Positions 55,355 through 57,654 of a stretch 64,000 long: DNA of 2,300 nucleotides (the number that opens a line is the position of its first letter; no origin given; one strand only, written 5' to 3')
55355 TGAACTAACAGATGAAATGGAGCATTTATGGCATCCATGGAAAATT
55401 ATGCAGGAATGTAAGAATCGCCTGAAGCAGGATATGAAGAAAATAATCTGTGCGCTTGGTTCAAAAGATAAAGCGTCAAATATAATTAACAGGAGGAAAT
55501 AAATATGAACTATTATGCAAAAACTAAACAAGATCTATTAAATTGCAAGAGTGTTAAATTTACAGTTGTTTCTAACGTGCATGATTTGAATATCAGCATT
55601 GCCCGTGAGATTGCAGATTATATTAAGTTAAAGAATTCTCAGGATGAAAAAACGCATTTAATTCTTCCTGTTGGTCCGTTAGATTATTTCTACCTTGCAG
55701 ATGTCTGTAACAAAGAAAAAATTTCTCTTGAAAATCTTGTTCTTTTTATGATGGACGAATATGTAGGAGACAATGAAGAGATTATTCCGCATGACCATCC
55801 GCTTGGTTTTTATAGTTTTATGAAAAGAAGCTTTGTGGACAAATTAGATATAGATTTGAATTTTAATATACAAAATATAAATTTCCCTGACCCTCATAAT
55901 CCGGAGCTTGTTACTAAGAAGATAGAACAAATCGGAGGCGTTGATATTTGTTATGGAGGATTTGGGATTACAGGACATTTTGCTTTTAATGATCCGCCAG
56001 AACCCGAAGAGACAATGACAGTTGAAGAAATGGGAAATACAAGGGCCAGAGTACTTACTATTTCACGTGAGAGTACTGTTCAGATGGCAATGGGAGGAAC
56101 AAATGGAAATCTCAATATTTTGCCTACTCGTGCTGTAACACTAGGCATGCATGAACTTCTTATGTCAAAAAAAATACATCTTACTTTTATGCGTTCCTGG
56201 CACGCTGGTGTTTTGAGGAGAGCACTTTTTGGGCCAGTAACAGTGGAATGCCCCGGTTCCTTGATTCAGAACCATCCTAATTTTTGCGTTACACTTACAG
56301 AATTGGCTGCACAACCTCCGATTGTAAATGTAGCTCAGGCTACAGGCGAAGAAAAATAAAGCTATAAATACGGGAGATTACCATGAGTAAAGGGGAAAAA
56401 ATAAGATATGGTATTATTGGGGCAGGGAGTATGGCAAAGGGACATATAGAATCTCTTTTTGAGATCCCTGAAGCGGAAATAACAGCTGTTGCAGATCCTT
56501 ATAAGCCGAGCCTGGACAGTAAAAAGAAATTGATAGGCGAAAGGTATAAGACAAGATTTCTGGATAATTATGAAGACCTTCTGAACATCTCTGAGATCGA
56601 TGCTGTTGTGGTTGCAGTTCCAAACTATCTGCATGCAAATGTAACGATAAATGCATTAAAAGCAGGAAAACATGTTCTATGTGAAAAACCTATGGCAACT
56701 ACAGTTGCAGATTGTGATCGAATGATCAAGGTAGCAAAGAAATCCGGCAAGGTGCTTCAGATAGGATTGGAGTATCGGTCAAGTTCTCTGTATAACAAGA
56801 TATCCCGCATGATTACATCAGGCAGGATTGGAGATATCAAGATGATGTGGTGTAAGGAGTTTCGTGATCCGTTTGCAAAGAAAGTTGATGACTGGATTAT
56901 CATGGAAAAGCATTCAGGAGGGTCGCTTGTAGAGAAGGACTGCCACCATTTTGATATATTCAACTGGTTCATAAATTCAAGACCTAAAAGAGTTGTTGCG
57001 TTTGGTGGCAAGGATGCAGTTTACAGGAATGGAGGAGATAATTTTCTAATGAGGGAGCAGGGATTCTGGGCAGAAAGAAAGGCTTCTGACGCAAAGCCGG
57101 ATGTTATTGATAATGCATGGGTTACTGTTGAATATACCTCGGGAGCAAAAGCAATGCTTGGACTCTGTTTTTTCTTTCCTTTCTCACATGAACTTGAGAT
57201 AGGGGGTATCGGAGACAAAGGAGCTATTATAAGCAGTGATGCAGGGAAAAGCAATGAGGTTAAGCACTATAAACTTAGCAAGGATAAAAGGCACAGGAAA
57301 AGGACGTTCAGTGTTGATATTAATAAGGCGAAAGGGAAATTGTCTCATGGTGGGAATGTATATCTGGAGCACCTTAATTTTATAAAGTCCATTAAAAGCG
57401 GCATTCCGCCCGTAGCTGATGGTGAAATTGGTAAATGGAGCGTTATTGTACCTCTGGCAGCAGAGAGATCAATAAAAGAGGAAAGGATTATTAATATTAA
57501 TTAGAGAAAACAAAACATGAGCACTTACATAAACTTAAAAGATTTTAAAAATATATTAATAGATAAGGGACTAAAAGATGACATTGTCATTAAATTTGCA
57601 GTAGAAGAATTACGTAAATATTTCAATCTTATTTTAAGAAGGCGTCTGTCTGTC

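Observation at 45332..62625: Kinase-less, transketolase-dependent catabolic island resembling the sulfo-TK sulfoquinovose pathway, with non-canonical entry enzymes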

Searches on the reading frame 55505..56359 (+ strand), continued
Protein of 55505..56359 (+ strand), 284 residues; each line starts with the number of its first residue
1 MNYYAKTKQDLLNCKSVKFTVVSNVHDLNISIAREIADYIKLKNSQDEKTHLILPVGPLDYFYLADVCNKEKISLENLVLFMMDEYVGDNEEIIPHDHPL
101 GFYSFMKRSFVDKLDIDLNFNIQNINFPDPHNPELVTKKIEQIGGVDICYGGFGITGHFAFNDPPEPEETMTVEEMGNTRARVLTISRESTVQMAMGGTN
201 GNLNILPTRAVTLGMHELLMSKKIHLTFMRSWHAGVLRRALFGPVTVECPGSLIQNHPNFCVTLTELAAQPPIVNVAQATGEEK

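Call 97: search_solved_structures(query=A1, max_evalue=0.001, show_alignments=1)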
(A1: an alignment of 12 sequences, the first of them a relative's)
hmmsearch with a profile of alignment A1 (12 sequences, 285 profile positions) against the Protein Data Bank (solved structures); distinct sequences matched with E-value up to 0.001: 12.
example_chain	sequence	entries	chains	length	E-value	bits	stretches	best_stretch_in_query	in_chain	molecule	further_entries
1jt9_A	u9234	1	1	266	1.3e-20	77.1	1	26-260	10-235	Glucosamine-6-Phosphate deaminase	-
3hn6_A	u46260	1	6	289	1.6e-20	76.8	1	25-263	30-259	Glucosamine-6-phosphate deaminase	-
1cd5_A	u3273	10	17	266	2.3e-20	76.3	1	26-260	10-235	PROTEIN (GLUCOSAMINE 6-PHOSPHATE DEAMINASE) | GLUCOSAMINE 6-PHOSPHATE DEAMINASE | GLUCOSAMINE-6-PHOSPHATE DEAMINASE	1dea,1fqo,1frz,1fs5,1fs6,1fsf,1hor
7lqm_A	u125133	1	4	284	3.6e-20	75.6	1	22-270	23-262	Glucosamine-6-phosphate deaminase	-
7lqn_A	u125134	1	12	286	9.2e-20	74.3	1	17-271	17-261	Glucosamine-6-phosphate deaminase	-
2bkv_A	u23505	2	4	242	5e-19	71.9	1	23-270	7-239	GLUCOSAMINE-6-PHOSPHATE DEAMINASE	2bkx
5hj5_A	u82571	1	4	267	7.8e-19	71.3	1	30-265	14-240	Glucosamine-6-phosphate deaminase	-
4r7t_A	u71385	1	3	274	8.6e-19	71.1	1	30-265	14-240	Glucosamine-6-phosphate deaminase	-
1ne7_A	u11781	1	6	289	3.5e-15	59.3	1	46-260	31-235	Glucosamine-6-phosphate isomerase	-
6nbg_A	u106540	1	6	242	2.4e-09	40.1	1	131-270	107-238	Glucosamine-6-phosphate deaminase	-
2ri0_A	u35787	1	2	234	9.8e-09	38.1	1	69-268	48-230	Glucosamine-6-phosphate deaminase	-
2ri1_A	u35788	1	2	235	9.9e-09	38.1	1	69-268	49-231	Glucosamine-6-phosphate deaminase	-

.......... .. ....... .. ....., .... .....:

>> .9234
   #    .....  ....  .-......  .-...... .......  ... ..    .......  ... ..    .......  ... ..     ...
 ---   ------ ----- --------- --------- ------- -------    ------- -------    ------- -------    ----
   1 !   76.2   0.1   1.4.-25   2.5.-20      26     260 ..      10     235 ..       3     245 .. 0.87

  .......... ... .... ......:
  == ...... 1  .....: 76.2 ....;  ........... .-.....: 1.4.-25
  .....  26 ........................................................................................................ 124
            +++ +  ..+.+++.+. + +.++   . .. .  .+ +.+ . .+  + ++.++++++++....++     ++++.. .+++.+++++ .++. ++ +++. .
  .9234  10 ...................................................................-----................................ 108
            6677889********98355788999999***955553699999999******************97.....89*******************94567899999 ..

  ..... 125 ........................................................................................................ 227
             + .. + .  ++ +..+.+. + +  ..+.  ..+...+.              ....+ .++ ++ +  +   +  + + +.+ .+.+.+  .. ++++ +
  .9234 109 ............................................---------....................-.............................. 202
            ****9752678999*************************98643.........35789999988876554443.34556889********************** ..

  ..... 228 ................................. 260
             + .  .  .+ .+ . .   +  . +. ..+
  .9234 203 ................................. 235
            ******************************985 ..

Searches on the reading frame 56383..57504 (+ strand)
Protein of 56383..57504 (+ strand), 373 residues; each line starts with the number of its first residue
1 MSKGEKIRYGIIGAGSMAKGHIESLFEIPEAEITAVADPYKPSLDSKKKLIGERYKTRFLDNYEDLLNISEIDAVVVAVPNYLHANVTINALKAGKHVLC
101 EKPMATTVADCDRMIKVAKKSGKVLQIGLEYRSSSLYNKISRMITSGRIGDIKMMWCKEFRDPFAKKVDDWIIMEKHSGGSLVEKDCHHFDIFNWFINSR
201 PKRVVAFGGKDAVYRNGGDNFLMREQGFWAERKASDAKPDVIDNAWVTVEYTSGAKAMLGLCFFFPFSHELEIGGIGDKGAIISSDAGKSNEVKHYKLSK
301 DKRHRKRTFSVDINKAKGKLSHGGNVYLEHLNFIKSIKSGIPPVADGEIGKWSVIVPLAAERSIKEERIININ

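Call 4: search_protein_families(library=pfam, proteins=[window:56383-57504:+])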
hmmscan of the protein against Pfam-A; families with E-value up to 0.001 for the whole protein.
window:56383-57504:+ (373 aa): 4 families
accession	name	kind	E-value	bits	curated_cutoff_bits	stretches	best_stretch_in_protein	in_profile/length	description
PF01408.29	GFO_IDH_MocA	-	1.9e-32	112.9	24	1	7-128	1-119/120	Oxidoreductase family, NAD-binding Rossmann fold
PF02894.22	GFO_IDH_MocA_C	-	6e-21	75.7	22.9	1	142-368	2-214/218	Oxidoreductase family, C-terminal alpha/beta domain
PF22725.1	GFO_IDH_MocA_C3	-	2.4e-15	57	27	1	137-282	1-123/124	GFO/IDH/MocA C-terminal domain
PF03435.24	Sacchrp_dh_NADP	-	8e-05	23.4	25.1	1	11-106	3-98/129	Saccharopine dehydrogenase NADP binding domain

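Call 8: search_protein_families(library=ncbifam, proteins=[window:56383-57504:+], max_evalue=0.01)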
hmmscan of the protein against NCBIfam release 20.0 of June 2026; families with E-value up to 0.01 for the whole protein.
window:56383-57504:+ (373 aa): 9 families
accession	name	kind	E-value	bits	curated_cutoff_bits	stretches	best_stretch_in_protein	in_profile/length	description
TIGR04380.1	myo_inos_iolG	equivalog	1.3e-43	149.1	355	1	7-209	2-197/330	inositol 2-dehydrogenase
NF040723.1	UDP-GlcNAcDh_Arch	equivalog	3.6e-31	108.8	450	1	7-211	1-191/302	UDP-N-acetylglucosamine 3-dehydrogenase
NF052679.1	InsChiInosDhIolG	equivalog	6.1e-24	84.7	540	1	7-203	3-191/343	bifunctional inositol 2-dehydrogenase/D-chiro-inositol 1-dehydrogenase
NF052479.1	LevoglcsnDh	equivalog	2.4e-22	79.2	650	1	6-165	3-167/386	levoglucosan dehydrogenase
NF008607.0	PRK11579.1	subfamily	4.9e-16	58.6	330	1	5-171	3-162/346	oxidoreductase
NF058561.1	BT_2158_fam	equivalog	1.4e-15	56.9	750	1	55-156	78-181/487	glycoside 3-dehydrogenase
NF041392.1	XylDh_Gfo6_Halo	equivalog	1.5e-13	50.3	350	1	58-157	69-168/350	D-xylose 1-dehydrogenase Gfo6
NF058563.1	BT_2159_fam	equivalog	1.6e-13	50.4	650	1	7-200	1-186/350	disaccharide 3-dehydrogenase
NF007574.0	PRK10206.1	equivalog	2e-10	40.3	352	1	57-153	51-147/345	oxidoreductase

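Call 16: search_solved_structures(query=window:56383-57504:+, max_evalue=0.00001)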
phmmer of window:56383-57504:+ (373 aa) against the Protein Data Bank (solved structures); distinct sequences matched with E-value up to 0.00001: 82 (the best 60 are shown).
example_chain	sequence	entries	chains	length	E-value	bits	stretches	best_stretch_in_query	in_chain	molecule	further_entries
8qc2_A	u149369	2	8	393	2.2e-44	155.3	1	5-372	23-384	Gfo/Idh/MocA family oxidoreductase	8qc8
8qc3_A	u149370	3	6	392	2.8e-44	155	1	6-370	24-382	Oxidoreductase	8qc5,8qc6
8zn9_A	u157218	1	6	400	4.3e-34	121.5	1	5-363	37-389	Oxidoreductase, putative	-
3ezy_A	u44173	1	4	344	1.1e-29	107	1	7-371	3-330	Dehydrogenase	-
3ec7_A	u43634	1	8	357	2.9e-23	85.9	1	4-206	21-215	Putative Dehydrogenase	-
9m3d_B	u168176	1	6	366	2.2e-22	83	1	6-220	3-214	DgpA1 from W974-1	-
1evj_A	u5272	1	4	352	1.5e-21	80.2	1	9-210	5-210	GLUCOSE-FRUCTOSE OXIDOREDUCTASE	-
1ofg_A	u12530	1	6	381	2.4e-21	79.5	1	8-210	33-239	GLUCOSE-FRUCTOSE OXIDOREDUCTASE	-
1ryd_A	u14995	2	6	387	2.5e-21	79.5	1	8-210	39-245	glucose-fructose oxidoreductase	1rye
1h6a_A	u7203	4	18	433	3.3e-21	79.1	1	9-210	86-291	PRECURSOR FORM OF GLUCOSE-FRUCTOSE OXIDOREDUCTASE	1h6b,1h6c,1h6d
3q2i_A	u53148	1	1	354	1.4e-20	77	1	5-198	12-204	dehydrogenase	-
5a02_A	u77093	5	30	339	2.6e-20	76.1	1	3-203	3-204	ALDOSE-ALDOSE OXIDOREDUCTASE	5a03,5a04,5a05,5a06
7xr9_A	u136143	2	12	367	2.9e-20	76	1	6-200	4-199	DgpA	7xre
3q2k_A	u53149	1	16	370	3.7e-20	75.6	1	5-198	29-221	oxidoreductase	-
4hkt_A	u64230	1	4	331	6.5e-20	74.8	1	7-207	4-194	Inositol 2-dehydrogenase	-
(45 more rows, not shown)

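Call 20: search_solved_structures(query=window:56383-57504:+, max_evalue=1e-30, show_alignments=3)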
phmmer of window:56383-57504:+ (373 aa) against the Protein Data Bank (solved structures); distinct sequences matched with E-value up to 1e-30: 3.
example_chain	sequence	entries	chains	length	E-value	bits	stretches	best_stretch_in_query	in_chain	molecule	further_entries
8qc2_A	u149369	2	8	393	2.2e-44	155.3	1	5-372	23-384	Gfo/Idh/MocA family oxidoreductase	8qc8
8qc3_A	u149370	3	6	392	2.8e-44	155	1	6-370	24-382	Oxidoreductase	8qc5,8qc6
8zn9_A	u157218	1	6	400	4.3e-34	121.5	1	5-363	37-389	Oxidoreductase, putative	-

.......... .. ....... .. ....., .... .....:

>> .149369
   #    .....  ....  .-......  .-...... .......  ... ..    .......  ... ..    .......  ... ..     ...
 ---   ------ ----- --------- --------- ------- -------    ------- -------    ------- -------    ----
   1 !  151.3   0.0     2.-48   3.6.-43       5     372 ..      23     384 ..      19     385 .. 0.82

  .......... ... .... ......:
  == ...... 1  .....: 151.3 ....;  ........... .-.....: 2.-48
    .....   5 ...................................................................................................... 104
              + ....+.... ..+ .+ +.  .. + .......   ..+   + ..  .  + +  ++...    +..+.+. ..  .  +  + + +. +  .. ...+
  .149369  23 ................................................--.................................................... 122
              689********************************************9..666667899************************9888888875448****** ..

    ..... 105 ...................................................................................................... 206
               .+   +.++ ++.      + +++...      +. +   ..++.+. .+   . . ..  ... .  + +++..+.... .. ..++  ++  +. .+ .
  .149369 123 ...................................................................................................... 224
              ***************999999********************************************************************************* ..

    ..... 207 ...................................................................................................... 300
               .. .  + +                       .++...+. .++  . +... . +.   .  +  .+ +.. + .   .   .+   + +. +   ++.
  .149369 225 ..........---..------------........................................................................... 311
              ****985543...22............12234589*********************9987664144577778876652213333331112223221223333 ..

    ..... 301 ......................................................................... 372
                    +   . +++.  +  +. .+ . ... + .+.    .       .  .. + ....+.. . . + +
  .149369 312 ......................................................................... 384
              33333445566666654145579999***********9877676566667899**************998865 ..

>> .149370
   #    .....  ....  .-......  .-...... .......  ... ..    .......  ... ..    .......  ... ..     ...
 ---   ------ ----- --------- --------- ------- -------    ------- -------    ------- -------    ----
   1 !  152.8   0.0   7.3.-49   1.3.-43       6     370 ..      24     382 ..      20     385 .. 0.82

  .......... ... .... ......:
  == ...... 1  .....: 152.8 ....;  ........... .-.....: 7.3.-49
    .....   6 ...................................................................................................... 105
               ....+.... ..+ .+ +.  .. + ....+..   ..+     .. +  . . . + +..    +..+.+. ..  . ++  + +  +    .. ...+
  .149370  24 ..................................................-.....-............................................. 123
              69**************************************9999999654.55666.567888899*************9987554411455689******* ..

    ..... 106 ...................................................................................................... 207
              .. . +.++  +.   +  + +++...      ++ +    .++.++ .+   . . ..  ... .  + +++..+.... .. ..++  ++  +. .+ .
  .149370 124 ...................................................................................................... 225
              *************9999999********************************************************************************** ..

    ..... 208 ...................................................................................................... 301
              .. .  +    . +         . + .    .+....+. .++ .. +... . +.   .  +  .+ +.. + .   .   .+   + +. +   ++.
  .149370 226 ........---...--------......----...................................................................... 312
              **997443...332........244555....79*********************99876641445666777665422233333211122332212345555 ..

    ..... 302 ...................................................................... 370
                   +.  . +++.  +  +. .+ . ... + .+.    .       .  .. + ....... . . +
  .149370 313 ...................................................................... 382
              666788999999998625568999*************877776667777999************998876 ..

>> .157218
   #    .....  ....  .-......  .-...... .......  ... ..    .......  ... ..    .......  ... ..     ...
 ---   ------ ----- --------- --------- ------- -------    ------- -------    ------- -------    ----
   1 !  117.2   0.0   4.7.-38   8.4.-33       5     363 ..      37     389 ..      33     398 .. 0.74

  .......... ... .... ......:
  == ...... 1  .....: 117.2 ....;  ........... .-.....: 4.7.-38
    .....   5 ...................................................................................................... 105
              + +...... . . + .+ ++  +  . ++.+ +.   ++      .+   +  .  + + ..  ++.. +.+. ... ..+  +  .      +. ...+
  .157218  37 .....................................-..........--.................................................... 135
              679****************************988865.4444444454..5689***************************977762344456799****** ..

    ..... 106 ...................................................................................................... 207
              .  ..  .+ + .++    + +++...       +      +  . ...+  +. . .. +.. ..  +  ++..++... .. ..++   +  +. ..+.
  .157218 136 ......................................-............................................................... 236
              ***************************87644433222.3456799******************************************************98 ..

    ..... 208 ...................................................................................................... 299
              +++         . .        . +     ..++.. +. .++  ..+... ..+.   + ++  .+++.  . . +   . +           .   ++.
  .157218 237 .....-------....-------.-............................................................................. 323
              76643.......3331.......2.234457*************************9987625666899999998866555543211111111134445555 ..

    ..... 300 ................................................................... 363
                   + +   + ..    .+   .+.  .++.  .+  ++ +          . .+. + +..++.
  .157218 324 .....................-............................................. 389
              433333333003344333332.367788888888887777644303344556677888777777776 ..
